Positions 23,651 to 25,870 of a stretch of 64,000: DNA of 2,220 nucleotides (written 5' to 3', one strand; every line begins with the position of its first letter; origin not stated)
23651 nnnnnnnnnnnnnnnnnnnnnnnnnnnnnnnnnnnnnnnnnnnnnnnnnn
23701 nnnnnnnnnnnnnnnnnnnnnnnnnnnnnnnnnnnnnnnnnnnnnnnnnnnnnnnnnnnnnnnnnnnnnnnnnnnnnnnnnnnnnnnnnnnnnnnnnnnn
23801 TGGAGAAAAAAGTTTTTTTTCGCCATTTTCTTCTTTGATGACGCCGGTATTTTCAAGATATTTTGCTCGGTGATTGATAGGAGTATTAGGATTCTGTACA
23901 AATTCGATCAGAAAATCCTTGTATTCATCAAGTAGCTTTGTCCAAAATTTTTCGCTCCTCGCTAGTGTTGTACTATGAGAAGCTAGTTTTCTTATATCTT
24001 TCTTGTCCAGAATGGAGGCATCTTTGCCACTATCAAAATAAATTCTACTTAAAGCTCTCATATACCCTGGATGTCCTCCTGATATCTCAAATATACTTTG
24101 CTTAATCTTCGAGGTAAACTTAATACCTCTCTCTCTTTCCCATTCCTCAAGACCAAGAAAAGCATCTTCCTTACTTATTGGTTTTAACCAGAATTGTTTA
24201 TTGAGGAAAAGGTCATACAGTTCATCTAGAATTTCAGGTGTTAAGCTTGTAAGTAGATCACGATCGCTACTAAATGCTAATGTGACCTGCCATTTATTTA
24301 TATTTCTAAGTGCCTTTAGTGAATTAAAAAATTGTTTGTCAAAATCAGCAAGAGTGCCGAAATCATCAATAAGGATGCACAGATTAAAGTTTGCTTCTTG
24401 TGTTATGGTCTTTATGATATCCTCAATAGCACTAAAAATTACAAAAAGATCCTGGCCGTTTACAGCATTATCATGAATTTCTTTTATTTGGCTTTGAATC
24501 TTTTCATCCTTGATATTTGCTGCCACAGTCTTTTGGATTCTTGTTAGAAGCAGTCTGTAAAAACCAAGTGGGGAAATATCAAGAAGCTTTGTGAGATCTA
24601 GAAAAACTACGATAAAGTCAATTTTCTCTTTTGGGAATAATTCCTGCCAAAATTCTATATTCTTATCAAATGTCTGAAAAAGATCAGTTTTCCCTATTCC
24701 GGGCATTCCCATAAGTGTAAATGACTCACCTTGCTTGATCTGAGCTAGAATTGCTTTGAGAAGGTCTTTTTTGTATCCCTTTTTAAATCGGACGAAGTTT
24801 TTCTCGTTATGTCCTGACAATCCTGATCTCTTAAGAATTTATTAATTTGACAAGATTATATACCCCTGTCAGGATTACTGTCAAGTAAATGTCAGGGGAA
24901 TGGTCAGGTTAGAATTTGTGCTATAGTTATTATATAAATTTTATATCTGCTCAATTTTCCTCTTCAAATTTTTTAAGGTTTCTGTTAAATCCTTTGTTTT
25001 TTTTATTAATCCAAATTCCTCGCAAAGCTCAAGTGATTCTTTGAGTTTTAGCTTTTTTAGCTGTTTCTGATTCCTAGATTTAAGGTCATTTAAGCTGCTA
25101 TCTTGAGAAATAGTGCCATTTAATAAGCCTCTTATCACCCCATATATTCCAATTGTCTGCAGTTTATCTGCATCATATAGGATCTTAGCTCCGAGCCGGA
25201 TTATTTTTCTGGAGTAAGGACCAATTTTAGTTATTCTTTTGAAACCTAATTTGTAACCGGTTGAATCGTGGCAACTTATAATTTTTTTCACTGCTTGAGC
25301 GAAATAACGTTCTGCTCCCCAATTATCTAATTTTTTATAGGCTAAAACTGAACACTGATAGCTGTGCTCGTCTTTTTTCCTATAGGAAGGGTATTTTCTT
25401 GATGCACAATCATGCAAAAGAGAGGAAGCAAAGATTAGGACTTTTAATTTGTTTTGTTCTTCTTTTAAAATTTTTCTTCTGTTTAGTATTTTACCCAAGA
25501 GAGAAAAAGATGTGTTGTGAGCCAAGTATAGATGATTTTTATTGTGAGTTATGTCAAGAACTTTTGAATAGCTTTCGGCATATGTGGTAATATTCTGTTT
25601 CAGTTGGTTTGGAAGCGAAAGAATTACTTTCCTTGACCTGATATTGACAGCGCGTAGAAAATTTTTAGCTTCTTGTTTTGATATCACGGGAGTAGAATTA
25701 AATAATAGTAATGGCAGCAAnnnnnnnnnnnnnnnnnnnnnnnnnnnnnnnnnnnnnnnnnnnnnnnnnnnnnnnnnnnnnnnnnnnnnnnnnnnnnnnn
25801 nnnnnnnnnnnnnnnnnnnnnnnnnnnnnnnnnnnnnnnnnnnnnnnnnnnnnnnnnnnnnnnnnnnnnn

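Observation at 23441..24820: Unusual architecture: N-terminal P-loop NTPase with a C-terminal OmpR/PhoB-type winged helix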

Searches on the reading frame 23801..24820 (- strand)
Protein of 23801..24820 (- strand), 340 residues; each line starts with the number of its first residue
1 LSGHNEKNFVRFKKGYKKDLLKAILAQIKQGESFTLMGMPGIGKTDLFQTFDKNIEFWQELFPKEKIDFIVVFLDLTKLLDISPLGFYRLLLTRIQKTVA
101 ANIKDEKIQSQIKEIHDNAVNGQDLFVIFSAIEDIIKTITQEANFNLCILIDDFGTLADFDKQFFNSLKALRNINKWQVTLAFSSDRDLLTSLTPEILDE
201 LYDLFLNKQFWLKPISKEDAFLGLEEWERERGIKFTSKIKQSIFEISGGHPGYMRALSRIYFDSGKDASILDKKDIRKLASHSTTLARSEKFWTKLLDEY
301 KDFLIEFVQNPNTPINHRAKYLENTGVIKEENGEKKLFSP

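Call 46: search_protein_representatives(protein=window:23801-24820:-)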
Query: 340 residues. Proteins with E-value up to 0.001 (for the whole library): 654; up to 1e-10: 185; up to 1e-30: 8. The best 150 are listed.
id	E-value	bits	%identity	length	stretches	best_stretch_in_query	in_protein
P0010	1.3e-95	337.1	46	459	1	5-340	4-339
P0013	1.6e-88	313.8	46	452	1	8-339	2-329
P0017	2.8e-80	286.8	44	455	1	11-340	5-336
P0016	1.2e-76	274.8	46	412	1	37-339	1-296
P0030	8.9e-52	193.1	58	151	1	3-147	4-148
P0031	3.8e-42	161.4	31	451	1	9-340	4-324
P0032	6.9e-37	144.2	30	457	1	10-340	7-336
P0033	2.9e-33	132.3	28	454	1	12-340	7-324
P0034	3.1e-28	115.7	26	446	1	22-338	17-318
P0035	3.1e-28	115.7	63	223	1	238-340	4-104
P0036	1.1e-25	107.3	27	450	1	12-340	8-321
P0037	3.6e-25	105.7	25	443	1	14-340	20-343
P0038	5.2e-24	101.8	28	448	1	13-334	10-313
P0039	3.2e-23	99.2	27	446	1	11-318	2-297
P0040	5.8e-23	98.4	28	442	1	13-260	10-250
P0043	3.3e-22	95.9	26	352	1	11-340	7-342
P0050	4.2e-19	85.7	25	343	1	14-340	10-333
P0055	2.4e-18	83.2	26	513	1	15-338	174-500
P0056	3.0e-18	82.9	24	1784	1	9-309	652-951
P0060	1.1e-17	81.0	29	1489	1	16-340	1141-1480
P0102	2.2e-14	70.2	24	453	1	13-340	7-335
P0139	1.8e-12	63.9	25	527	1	10-340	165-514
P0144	2.4e-12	63.5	22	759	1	20-310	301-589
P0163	7.7e-12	61.8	22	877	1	16-340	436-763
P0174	1.7e-11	60.7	23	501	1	14-340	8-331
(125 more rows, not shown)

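Call 88: list_cluster_members(proteins=[P0031, P0034, P0043, P0050, P0055, P0056, P0060, P0102, P0144, P0163])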
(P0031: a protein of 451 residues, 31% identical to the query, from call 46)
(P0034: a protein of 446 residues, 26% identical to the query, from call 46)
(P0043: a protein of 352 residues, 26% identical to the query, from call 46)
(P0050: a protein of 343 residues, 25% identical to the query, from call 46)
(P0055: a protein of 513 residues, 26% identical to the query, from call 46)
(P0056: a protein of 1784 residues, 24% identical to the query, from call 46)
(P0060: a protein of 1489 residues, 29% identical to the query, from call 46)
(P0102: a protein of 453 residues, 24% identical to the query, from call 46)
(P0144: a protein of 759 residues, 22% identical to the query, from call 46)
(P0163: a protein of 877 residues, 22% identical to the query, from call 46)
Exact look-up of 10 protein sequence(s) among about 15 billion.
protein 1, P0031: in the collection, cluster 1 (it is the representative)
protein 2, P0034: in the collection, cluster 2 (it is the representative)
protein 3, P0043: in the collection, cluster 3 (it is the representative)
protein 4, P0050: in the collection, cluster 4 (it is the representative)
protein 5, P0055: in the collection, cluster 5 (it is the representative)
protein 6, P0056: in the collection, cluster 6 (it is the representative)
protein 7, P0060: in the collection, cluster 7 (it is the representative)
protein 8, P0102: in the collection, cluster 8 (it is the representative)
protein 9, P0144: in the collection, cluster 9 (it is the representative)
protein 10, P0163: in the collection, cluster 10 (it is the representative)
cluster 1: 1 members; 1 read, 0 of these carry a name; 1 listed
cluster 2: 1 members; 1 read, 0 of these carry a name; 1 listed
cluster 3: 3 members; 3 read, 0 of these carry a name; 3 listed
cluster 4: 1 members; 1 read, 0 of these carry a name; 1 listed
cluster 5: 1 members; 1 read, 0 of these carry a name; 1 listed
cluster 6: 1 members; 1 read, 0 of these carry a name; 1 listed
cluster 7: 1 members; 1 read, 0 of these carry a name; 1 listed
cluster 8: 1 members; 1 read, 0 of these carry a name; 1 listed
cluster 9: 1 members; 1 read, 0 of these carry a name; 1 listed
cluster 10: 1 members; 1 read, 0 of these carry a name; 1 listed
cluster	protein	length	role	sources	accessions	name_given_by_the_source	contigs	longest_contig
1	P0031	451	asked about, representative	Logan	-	-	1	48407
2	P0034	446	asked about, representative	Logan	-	-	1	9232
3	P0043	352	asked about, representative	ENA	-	-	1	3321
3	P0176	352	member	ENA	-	-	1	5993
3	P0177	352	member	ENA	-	-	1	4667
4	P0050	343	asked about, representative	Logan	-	-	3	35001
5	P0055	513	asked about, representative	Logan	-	-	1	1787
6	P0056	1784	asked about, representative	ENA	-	-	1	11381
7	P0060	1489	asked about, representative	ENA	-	-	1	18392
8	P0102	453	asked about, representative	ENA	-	-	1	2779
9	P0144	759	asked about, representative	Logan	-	-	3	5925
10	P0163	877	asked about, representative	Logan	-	-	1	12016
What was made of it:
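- Tried and rejected: Cluster look-up gave no names for the distant relatives (call 88).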

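Call 89: search_protein_families(library=pfam, proteins=[P0043, P0050, P0055, P0056, P0060, P0102, P0144, P0163, P0139, P0174], max_evalue=0.001)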
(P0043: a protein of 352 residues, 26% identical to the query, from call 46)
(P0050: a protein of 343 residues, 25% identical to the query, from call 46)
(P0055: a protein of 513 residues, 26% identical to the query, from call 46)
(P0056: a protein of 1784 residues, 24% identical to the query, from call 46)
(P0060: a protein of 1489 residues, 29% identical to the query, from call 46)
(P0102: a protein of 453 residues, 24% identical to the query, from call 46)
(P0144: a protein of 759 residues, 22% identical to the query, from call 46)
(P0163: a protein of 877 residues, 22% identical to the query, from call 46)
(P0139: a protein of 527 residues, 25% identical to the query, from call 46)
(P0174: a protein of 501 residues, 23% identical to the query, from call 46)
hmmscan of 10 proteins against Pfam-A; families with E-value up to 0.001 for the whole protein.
P0043 (352 aa): 1 family
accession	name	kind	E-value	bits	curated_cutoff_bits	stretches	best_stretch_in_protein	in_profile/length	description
PF13191.12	AAA_16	-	0.00045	21.2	32.6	0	10-168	5-157/167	AAA ATPase domain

P0050 (343 aa): 2 families
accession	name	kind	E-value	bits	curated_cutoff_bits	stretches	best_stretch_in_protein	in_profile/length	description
PF13401.12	AAA_22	-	4.2e-05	24.3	27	1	29-179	7-120/130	AAA domain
PF13191.12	AAA_16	-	0.00041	21.3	32.6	0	20-168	15-159/167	AAA ATPase domain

P0055 (513 aa): 4 families
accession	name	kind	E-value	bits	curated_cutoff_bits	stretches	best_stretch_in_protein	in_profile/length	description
PF13676.11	TIR_2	-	1.9e-25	90.1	28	1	12-128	1-115/122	TIR domain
PF01582.25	TIR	-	3.8e-06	27.2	21.3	1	24-107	18-97/179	TIR domain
PF13191.12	AAA_16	-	2.5e-05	25.3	32.6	1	180-314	9-142/167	AAA ATPase domain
PF13401.12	AAA_22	-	6.7e-05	23.7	27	1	191-344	6-121/130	AAA domain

P0056 (1784 aa): 6 families
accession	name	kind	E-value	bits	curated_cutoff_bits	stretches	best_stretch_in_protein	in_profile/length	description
PF19974.5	TCAD9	-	7e-35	121.4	40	2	1337-1482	276-428/429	Ternary complex associated domain 9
PF13676.11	TIR_2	-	8.3e-21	75.2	28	1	1523-1642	2-121/122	TIR domain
PF00486.34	Trans_reg_C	-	8.7e-16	58.2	26.2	1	1022-1099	5-77/77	Transcriptional regulatory protein, C terminal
PF13401.12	AAA_22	-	1.4e-07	32.4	27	1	675-833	6-127/130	AAA domain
PF01636.29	APH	-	7.7e-07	29.5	23.2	1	1348-1397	157-209/239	Phosphotransferase enzyme family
PF13191.12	AAA_16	-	5.6e-05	24.1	32.6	1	671-814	19-158/167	AAA ATPase domain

P0060 (1489 aa): 3 families
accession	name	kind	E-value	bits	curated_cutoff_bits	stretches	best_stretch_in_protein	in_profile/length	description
PF19974.5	TCAD9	-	3.2e-22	79.7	40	2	916-1050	273-404/429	Ternary complex associated domain 9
PF14516.12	AAA_35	-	8.7e-05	21.9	27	1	1365-1485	206-328/331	AAA-like domain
PF01636.29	APH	-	0.00052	20.3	23.2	0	928-985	159-208/239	Phosphotransferase enzyme family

P0102 (453 aa): 1 family
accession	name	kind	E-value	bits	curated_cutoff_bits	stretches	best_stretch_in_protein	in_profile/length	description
PF00486.34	Trans_reg_C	-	0.00094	19.6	26.2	0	377-448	12-77/77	Transcriptional regulatory protein, C terminal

P0144 (759 aa): 7 families
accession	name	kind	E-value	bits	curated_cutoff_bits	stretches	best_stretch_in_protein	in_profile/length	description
PF00069.31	Pkinase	-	1.3e-45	156.4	31.7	1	2-203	13-202/263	Protein kinase domain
PF07714.23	PK_Tyr_Ser-Thr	-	2.8e-28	99.4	23.1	1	4-243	15-248/258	Protein tyrosine and serine/threonine kinase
PF00486.34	Trans_reg_C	-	3.7e-14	53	26.2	1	675-753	5-77/77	Transcriptional regulatory protein, C terminal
PF13191.12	AAA_16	-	5.9e-07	30.6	32.6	1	295-441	2-148/167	AAA ATPase domain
PF01636.29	APH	-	0.00016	21.9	23.2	0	95-145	146-198/239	Phosphotransferase enzyme family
PF20702.3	nSTAND2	-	0.00037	20.3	24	0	423-532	109-217/279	Novel STAND NTPase 2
PF06293.20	Kdo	-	0.00086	19.2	21.3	0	34-134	57-155/207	Lipopolysaccharide kinase (Kdo/WaaP) family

P0163 (877 aa): 4 families
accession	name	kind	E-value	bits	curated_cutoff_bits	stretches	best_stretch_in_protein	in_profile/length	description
PF00486.34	Trans_reg_C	-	2.2e-16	60.2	26.2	1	793-867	3-77/77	Transcriptional regulatory protein, C terminal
PF00072.30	Response_reg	-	4.3e-06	27.3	30.2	1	15-132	1-110/111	Response regulator receiver domain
PF13191.12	AAA_16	-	0.00052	21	32.6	1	452-594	25-158/167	AAA ATPase domain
PF13401.12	AAA_22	-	0.00057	20.6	27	0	454-593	8-109/130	AAA domain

P0139 (527 aa): 2 families
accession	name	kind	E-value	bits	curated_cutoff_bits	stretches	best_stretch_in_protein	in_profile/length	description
PF13676.11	TIR_2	-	1.5e-25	90.5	28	1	11-132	1-122/122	TIR domain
PF01582.25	TIR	-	2.3e-06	27.9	21.3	1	18-100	13-94/179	TIR domain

P0174 (501 aa): 3 families
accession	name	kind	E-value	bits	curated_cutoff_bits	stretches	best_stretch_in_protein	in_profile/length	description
PF13676.11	TIR_2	-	9e-17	62.1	28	1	356-478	1-122/122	TIR domain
PF13401.12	AAA_22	-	4.1e-05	24.4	27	1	25-168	5-115/130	AAA domain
PF13191.12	AAA_16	-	0.0003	21.8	32.6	0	15-168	12-160/167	AAA ATPase domain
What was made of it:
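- Closest known: Bacterial TIR-STAND / NLR-like conflict proteins. Same: The same NOD clade (found with residues 1-340 alone) occurs fused to TIR_2, TCAD9 and a protein kinase (calls 46, 89).
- The same NOD clade is fused to TIR domains, a Ser/Thr kinase and TCAD9 in other proteins (call 89).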

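Call 94: find_encoding_contigs(protein=P0174, flank=6000, max_places=2)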
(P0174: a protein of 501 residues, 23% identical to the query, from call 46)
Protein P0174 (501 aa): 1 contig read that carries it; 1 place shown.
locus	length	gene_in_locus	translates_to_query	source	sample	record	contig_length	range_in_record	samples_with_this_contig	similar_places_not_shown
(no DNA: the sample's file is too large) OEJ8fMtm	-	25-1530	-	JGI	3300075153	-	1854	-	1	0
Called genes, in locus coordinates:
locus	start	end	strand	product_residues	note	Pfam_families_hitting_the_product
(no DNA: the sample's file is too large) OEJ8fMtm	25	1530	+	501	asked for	PF13676:TIR_2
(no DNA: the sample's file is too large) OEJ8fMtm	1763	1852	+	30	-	?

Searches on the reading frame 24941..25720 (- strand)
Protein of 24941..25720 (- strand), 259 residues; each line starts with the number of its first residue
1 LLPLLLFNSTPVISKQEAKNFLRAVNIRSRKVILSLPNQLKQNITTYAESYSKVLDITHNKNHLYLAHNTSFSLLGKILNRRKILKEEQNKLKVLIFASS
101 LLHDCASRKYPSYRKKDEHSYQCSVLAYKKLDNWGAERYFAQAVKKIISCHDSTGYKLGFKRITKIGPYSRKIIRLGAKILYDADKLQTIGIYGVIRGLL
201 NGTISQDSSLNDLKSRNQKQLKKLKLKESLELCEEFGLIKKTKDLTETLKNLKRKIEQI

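Call 3: search_protein_families(library=pfam, proteins=[window:24941-25720:-], max_evalue=1)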
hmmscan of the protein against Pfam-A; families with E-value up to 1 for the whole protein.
window:24941-25720:- (259 aa): 1 family
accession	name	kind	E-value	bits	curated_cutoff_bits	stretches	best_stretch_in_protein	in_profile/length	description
PF01966.28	HD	-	0.0059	17.3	22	1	91-189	22-115/116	HD domain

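Call 4: search_protein_families(library=ncbifam, proteins=[window:24941-25720:-], max_evalue=1)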
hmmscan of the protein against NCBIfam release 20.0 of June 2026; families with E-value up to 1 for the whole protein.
window:24941-25720:- (259 aa): 0 families

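Call 16: search_protein_families(library=padloc, proteins=[window:24941-25720:-], max_evalue=1)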
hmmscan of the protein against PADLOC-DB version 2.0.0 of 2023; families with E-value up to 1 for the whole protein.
window:24941-25720:- (259 aa): 0 families
